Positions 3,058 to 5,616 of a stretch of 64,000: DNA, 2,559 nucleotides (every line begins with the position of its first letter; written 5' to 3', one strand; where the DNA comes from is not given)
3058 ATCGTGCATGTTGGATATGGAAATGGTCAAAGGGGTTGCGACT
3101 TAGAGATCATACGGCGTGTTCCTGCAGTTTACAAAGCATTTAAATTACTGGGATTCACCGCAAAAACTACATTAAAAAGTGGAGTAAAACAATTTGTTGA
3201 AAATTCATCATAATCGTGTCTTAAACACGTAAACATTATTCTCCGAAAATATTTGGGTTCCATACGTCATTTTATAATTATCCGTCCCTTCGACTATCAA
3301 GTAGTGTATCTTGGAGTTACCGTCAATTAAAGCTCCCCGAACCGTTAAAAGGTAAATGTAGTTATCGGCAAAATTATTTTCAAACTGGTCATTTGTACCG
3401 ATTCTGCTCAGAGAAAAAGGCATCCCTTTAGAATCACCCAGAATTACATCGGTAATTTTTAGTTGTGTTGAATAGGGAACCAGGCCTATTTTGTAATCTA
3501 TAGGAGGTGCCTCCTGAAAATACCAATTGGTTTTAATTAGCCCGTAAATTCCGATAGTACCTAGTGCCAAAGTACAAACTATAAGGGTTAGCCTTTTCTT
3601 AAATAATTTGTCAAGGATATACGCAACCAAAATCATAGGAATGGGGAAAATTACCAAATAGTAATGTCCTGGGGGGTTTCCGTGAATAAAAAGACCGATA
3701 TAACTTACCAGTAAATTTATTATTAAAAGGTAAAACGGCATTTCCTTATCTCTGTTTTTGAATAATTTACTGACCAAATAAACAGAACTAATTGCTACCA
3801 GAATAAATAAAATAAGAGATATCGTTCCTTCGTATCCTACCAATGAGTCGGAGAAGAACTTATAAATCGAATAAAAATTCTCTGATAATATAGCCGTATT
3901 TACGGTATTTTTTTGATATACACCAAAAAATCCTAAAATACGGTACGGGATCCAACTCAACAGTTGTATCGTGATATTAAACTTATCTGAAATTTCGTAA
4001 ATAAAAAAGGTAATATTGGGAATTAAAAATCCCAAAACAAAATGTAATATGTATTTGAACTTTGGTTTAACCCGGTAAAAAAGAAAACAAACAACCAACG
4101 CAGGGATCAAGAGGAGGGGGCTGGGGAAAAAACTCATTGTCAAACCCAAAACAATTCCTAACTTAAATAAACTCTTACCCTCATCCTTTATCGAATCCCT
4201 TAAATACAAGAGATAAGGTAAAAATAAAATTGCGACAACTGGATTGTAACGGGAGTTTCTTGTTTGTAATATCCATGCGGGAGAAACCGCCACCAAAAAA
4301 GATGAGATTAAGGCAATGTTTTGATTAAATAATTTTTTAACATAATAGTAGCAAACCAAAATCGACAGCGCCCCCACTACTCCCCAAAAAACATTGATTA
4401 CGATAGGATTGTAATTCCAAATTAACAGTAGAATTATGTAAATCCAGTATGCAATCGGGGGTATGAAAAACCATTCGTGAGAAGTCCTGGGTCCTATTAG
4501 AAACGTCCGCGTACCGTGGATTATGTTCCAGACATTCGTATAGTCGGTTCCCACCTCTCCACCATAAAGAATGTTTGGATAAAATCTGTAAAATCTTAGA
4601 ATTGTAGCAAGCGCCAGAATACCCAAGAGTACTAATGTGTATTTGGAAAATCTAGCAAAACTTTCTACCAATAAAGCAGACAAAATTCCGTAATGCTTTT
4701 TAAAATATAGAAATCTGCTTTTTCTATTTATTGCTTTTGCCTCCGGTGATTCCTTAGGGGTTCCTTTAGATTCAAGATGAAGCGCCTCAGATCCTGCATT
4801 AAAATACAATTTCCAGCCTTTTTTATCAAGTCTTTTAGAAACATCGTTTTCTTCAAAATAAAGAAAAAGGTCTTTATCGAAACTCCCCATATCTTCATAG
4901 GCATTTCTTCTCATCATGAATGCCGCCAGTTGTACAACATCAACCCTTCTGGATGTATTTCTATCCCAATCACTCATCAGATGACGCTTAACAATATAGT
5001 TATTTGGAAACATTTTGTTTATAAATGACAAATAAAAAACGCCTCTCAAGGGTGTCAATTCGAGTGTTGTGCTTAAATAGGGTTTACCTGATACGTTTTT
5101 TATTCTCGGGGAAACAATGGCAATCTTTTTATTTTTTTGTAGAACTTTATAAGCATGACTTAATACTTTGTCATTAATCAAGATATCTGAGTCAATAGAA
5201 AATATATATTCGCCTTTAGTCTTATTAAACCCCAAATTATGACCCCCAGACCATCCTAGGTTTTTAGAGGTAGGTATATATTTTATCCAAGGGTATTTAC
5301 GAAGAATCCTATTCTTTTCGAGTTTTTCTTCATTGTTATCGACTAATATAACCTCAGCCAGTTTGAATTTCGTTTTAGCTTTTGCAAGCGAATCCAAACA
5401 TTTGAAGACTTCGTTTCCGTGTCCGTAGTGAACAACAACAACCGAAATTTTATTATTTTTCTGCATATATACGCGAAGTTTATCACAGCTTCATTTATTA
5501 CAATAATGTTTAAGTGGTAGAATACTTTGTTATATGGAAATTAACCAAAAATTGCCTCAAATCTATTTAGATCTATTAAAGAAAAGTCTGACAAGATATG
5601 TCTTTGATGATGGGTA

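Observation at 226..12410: Surface-glycan locus predicted to make a C-methylated, O-methylated 6-deoxy amino sugar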

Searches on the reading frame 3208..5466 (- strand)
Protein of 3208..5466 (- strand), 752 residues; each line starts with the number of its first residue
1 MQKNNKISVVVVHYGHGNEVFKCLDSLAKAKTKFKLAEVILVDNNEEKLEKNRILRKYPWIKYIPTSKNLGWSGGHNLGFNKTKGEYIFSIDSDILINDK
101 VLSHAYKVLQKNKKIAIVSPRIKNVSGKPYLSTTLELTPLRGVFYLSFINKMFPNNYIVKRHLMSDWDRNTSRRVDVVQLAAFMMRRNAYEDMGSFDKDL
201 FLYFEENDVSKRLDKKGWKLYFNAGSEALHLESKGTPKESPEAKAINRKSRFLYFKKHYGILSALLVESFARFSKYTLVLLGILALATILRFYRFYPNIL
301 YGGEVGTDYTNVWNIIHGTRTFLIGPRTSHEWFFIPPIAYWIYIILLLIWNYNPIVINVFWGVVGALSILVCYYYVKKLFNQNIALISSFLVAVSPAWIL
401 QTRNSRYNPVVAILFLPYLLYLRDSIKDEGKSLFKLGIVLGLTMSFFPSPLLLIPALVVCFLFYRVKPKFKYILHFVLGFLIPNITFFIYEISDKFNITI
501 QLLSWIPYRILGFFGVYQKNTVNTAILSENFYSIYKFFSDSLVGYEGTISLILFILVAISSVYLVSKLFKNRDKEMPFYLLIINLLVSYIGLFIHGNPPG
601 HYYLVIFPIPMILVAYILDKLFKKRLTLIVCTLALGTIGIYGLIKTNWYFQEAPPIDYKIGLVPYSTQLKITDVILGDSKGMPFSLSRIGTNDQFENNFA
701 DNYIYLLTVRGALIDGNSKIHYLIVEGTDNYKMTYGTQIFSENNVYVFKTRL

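Call 3: search_protein_families(library=pfam, proteins=[window:3208-5466:-])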
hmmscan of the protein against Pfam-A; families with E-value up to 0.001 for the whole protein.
window:3208-5466:- (752 aa): 3 families
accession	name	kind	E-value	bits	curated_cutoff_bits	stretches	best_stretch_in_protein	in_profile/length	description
PF00535.33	Glycos_transf_2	-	1.8e-17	64.2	23.3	1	8-136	1-131/168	Glycosyl transferase family 2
PF13641.12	Glyco_tranf_2_3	-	1.8e-10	41.7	27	1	7-251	3-226/230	Glycosyltransferase like family 2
PF13231.12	PMT_2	-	6.7e-10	39.9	26.1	1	336-477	3-150/160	Dolichyl-phosphate-mannose-protein mannosyltransferase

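Call 4: search_protein_families(library=ncbifam, proteins=[window:3208-5466:-])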
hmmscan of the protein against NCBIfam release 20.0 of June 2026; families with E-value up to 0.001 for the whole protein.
window:3208-5466:- (752 aa): 10 families
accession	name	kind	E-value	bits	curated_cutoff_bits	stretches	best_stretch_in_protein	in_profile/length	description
TIGR01556.1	rhamnosyltran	subfamily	5.2e-11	42.2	200.55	1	27-224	10-194/281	rhamnosyltransferase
TIGR03965.1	mycofact_glyco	equivalog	1.9e-10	40.2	280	1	4-125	73-194/467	mycofactocin biosynthesis glycosyltransferase MftF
NF050113.1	gal_furan_GlfT1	equivalog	1.2e-08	34.6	330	1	9-235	3-209/290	galactofuranosyltransferase GlfT1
TIGR03937.1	PgaC_IcaA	equivalog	2.2e-08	33.5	422.3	1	2-126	42-169/407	poly-beta-1,6-N-acetyl-D-glucosamine synthase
NF041875.1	EPS_EpsD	equivalog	3.8e-07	29.8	370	0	7-115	1-110/325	exopolysaccharide biosynthesis glycosyltransferase EpsD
NF007482.0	PRK10073.1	equivalog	1.1e-06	27.9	423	1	1-106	2-107/334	glycosyltransferase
NF038299.1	EPS_HpsN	equivalog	1.6e-05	24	425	1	6-123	2-120/317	hormogonium polysaccharide biosynthesis glycosyltransferase HpsN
TIGR04283.1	glyco_like_mftF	equivalog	4.7e-05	23.1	182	0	7-116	1-104/221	TIGR04283 family arsenosugar biosynthesis glycosyltransferase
TIGR04154.1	archaeo_STT3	subfamily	0.00052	18.5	450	1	357-401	98-142/831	oligosaccharyl transferase, archaeosortase A system-associated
NF038302.1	EPS_HpsE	equivalog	0.00084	18.4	300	0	7-123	3-125/307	hormogonium polysaccharide biosynthesis glycosyltransferase HpsE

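Call 20: find_encoding_contigs(protein=window:3208-5466:-, flank=10000, max_places=2)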
Protein window:3208-5466:- (752 aa): 1 contig read that carries it; 1 place shown.
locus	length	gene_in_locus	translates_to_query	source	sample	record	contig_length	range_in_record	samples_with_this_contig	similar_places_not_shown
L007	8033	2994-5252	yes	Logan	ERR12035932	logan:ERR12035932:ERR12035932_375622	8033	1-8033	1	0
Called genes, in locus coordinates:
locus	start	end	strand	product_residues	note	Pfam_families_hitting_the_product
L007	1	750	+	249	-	?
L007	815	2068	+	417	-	PF08421:Methyltransf_13, PF13489:Methyltransf_23, PF13847:Methyltransf_31, PF08241:Methyltransf_11, PF08242:Methyltransf_12, PF13649:Methyltransf_25 (weak), PF08484:Methyltransf_14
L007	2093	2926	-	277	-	PF05711:TylF, PF13578:Methyltransf_24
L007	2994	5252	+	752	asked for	PF00535:Glycos_transf_2, PF13641:Glyco_tranf_2_3, PF13231:PMT_2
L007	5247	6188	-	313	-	PF05368:NmrA, PF01073:3Beta_HSD, PF01370:Epimerase, PF02719:Polysacc_synt_2, PF04321:RmlD_sub_bind, PF13460:NAD_binding_10, PF16363:GDP_Man_Dehyd, PF07993:NAD_binding_4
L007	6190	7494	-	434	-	PF02737:3HCDH_N (faint), PF03446:NAD_binding_2, PF03721:UDPG_MGDP_dh_N, PF00984:UDPG_MGDP_dh, PF03720:UDPG_MGDP_dh_C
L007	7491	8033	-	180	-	?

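Call 47: find_homologous_proteins(query=window:3208-5466:-, max_evalue=1e-10)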
Query window:3208-5466:- (752 aa): 180 proteins with E <= 1e-10 among 8000 candidates; the best 120 are listed.
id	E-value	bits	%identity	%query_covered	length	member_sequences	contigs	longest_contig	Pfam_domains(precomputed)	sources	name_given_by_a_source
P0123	0.0e+0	1694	100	100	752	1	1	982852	PF13641.13,PF00535.33,PF13231.13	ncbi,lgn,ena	-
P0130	0.0e+0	1383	79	100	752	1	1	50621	PF10111.15,PF13641.13,PF00535.33,PF13231.13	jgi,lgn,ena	-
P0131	0.0e+0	1183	68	100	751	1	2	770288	PF13641.13,PF00535.33,PF13231.13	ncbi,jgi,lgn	-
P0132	0.0e+0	1167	66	100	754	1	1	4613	PF00535.33,PF13231.13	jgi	jgi:GT2 family glycosyltransferase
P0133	0.0e+0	1133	66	100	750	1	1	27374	PF10111.15,PF00535.33,PF13231.13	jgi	jgi:GT2 family glycosyltransferase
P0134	0.0e+0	1081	62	100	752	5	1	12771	PF13641.13,PF00535.33,PF13231.13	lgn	-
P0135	0.0e+0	1072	62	100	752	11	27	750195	PF13641.13,PF00535.33,PF13231.13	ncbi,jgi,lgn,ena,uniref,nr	ncbi:MAG: hypothetical protein ACD_13C00145G0041 [uncultured bacterium]|uniref:Glycosyl transferase 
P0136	0.0e+0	1070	61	100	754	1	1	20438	PF10111.15,PF00535.33,PF13231.13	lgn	-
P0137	0.0e+0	1065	62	100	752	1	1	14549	PF13641.13,PF00535.33,PF13231.13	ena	-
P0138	0.0e+0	1038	61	100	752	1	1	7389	PF13641.13,PF00535.33,PF13231.13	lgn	-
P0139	4.0e-298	1009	59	100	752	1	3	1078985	PF00535.33,PF13231.13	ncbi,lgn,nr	ncbi:MAG: glycosyltransferase [Candidatus Woesebacteria bacterium]|nr:MAG: glycosyltransferase [Cand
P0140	1.7e-297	1007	59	100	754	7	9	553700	PF13641.13,PF00535.33,PF13231.13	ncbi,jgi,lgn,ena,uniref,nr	ncbi:MAG: hypothetical protein UT17_C0004G0064 [Candidatus Woesebacteria bacterium GW2011_GWB1_39_10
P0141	1.4e-295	1000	62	97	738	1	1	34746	PF10111.15,PF00535.33,PF13231.13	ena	-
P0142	1.9e-295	1000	57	100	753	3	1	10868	PF10111.15,PF00535.33,PF13231.13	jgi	-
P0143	6.5e-295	998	58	100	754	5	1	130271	PF00535.33,PF13231.13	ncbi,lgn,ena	-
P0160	6.2e-219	747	70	64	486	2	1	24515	PF13231.13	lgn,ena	-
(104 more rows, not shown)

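Call 58: predict_structure(alignment_id=A4)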
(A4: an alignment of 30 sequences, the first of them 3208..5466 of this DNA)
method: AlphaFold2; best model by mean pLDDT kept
length: 752 residues; sequences in the alignment: 30
mean_pLDDT: 88.7   pTM: 0.81
mean pLDDT of the five models: 88.7, 87.9, 87.6, 87.3, 86.9
residues with pLDDT >= 90: 453; 70-90: 258; 50-70: 36; < 50: 5
segments of 3 or more residues with pLDDT < 50: 1-4
pLDDT, mean of each block of 10 residues (from residue 1): 67 85 92 82 89 92 91 92 93 91 91 93 81 87 90 87 88 91 94 92 86 95 90 66 84 95 93 87 94 79 87 92 85 88 95 91 93 97 97 92 81 95 97 97 90 95 96 96 93 89 83 78 84 91 91 95 96 95 95 79 89 96 92 95 81 64 85 94 89 60 92 89 84 84 90 81
secondary structure, 60 per line:
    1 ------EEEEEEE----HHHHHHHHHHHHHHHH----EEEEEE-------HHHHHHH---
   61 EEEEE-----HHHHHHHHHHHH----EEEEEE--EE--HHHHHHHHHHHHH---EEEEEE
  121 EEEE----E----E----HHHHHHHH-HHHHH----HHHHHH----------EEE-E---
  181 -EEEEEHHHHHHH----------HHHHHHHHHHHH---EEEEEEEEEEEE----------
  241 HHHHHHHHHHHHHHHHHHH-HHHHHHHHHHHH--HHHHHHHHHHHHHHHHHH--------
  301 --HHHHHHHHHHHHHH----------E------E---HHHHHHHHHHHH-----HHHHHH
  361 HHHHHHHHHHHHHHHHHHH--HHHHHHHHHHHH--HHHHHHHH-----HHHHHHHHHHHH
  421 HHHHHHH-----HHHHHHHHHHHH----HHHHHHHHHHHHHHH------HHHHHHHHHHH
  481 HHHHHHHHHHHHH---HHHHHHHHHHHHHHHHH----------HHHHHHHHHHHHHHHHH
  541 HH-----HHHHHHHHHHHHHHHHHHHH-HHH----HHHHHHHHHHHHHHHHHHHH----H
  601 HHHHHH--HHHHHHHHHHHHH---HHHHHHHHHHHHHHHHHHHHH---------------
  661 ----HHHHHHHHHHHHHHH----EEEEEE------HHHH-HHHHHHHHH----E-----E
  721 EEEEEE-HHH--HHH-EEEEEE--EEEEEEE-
elements in order (helices of 4 or more, strands of 3 or more residues): E7-13 H18-33 E38-43 H51-57 E61-65 H71-82 E87-92 H99-111 E115-124 H139-146 H148-152 H157-162 E173-175 E182-186 H187-193 H204-215 E219-230 H241-259 H261-272 H275-292 H303-316 H338-349 H355-379 H382-393 H396-403 H409-427 H433-444 H449-463 H470-493 H497-513 H524-542 H548-567 H576-595 H600-606 H609-621 H625-645 H665-679 E684-689 H696-699 H701-709 E720-726 E737-742 E745-751

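Call 61: fold_search(model_id=the predicted structure, library=pdb)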
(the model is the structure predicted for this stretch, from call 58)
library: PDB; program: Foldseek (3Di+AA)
matches with E <= 10: 980; with E <= 0.001: 301
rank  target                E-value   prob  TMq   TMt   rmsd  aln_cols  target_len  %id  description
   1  6egs_A                1.8e-09  1.00  0.26  0.39  10.8       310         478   14  Crystal structure of the GalNAc-T2 F104S mutant in complex with UDP-GalNAc (released 2018-04-11)
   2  6e7i_A                2.8e-09  1.00  0.28  0.42   7.1       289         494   16  Human ppGalNAcT2 I253A/L310A Mutant with EA2 and UDP (released 2020-01-29)
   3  2ffu_A                3.2e-09  1.00  0.27  0.40   8.6       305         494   16  Crystal Structure of Human ppGalNAcT-2 complexed with UDP and EA2 (released 2006-01-31)
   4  8ujf_A                5.0e-09  1.00  0.27  0.38   5.8       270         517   17  X-ray crystal structure of Toxoplasma gondii GalNAc-T3 in complex with UDP-GalNAc, Mn2+, and Muc5AC-3,13 (released 2024-05-15)
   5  4d0z_F                5.4e-09  1.00  0.28  0.42   7.2       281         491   15  GalNAc-T2 crystal soaked with UDP-5SGalNAc, mEA2 and manganese (Higher resolution dataset) (released 2014-05-28)
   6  6egs_B                5.4e-09  1.00  0.25  0.39   9.4       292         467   14  Crystal structure of the GalNAc-T2 F104S mutant in complex with UDP-GalNAc (released 2018-04-11)
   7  4d0z_C                6.2e-09  1.00  0.26  0.40   9.7       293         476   16  GalNAc-T2 crystal soaked with UDP-5SGalNAc, mEA2 and manganese (Higher resolution dataset) (released 2014-05-28)
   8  6nqt_E                6.5e-09  1.00  0.27  0.41   8.7       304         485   16  GalNac-T2 soaked with UDP-sugar (released 2020-01-29)
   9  8ui1                  6.8e-09  1.00  0.27  0.38   5.8       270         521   18  X-ray crystal structure of Toxoplasma gondii GalNAc-T3 at pH 7.3 (released 2024-05-15)
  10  5ndf_E                8.0e-09  1.00  0.29  0.42   5.7       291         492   16  Small-molecule inhibition of ppGalNAc-Ts selectively reduces mucin-type O-glycosylation (released 2017-11-01)
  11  8uje                  8.0e-09  1.00  0.27  0.38   7.2       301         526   18  X-ray crystal structure of Toxoplasma gondii GalNAc-T3 in complex with UDP-GalNAc, Mn2+, and Muc5AC-3,13 (released 2024-05-15)
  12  8uhz                  9.1e-09  1.00  0.26  0.37   6.1       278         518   17  X-ray crystal structure of Toxoplasma gondii GalNAc-T3 in complex with Mn2+ (released 2024-05-15)
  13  8ujg_B                9.1e-09  1.00  0.27  0.37   7.3       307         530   18  X-ray crystal structure of Toxoplasma gondii GalNAc-T3 in complex with UDP-GalNAc, Mn2+, and the mono-glycopeptide Srs (released 2024-05-15)
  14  2d7i_A                1.2e-08  1.00  0.27  0.37   7.3       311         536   16  Crystal structure of pp-GalNAc-T10 with UDP, GalNAc and Mn2+ (released 2006-11-07)
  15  6nqt_F                1.2e-08  1.00  0.27  0.41   6.4       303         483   14  GalNac-T2 soaked with UDP-sugar (released 2020-01-29)
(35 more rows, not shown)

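Call 63: search_solved_structures(query=A4, max_evalue=1)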
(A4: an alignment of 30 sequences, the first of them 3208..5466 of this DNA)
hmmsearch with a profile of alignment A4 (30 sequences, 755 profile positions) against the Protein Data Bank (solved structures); distinct sequences matched with E-value up to 1: 47.
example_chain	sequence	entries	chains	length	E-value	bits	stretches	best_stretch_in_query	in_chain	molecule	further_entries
2z87_A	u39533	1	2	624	7.6e-22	80.6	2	7-240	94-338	Chondroitin synthase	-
2z86_A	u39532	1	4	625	7.6e-22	80.6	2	7-240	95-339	Chondroitin synthase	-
6p61_A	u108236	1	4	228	3.9e-17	65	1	1-127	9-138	Glycosyltransferase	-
3bcv_A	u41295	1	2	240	1.2e-13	53.5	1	4-111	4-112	Putative glycosyltransferase protein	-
5hea_A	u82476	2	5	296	2.4e-13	52.5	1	5-112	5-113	Putative glycosyltransferase (GalT1)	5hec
5tze_C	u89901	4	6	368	6.7e-13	51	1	5-137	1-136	Glycosyl transferase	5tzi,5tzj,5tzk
6h1j_A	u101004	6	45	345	7.2e-13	50.9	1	4-117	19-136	Probable ss-1,3-N-acetylglucosaminyltransferase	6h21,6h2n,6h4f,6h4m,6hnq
5tz8_A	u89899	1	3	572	1.4e-12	49.9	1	5-133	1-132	Glycosyl transferase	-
8bz8_A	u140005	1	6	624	2.5e-12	49.1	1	3-118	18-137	Glycosyltransferase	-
8bz4_A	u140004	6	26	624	2.5e-12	49.1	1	3-118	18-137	Glycosyltransferase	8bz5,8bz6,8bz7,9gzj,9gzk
5mlz_A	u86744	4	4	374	4.9e-12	48.1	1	4-118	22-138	Dolichol monophosphate mannose synthase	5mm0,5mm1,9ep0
6s22_A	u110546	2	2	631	5.6e-12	48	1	6-239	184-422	Polypeptide N-acetylgalactosaminyltransferase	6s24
3l7j_A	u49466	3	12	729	6.2e-11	44.5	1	5-108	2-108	Teichoic acid biosynthesis protein F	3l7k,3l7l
3l7m_A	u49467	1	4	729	6.2e-11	44.5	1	5-108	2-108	Teichoic acid biosynthesis protein F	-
3l7i_A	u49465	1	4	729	6.2e-11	44.5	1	5-108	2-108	Teichoic acid biosynthesis protein F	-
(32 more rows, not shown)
